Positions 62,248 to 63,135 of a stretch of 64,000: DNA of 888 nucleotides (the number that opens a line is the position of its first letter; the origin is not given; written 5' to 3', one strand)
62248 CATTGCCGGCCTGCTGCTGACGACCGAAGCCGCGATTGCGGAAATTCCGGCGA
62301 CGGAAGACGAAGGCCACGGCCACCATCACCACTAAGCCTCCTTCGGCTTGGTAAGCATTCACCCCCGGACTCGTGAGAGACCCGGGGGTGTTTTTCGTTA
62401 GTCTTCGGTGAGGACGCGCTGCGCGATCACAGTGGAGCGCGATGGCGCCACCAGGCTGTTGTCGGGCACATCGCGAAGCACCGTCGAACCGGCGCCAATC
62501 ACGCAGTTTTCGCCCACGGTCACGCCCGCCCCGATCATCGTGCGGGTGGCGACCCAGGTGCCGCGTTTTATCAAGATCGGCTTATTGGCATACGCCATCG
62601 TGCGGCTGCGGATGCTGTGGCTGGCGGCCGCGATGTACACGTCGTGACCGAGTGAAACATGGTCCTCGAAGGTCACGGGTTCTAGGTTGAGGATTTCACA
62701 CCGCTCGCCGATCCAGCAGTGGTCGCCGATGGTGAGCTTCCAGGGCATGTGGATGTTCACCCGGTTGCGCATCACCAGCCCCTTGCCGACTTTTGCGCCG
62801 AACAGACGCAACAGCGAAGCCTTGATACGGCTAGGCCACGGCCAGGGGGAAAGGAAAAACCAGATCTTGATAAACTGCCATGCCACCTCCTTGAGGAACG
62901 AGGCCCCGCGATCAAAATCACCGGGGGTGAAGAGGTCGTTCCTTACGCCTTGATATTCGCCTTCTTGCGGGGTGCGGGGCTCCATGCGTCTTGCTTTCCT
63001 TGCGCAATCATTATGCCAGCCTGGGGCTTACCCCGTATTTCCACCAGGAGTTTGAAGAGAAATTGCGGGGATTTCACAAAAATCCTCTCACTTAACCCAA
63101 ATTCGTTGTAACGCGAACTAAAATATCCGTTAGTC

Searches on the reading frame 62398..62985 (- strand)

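Call 77: search_protein_families(library=pfam, proteins=[window:62398-62985:-], max_evalue=0.00001)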
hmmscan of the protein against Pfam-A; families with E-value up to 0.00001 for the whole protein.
window:62398-62985:- (195 aa): 2 families
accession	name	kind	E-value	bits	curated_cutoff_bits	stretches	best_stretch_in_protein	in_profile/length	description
PF00132.30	Hexapep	-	4.6e-12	45.5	27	1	138-170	3-35/36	Bacterial transferase hexapeptide (six repeats)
PF14602.12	Hexapep_2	-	1.6e-08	34.6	27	0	151-170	16-33/34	Hexapeptide repeat of succinyl-transferase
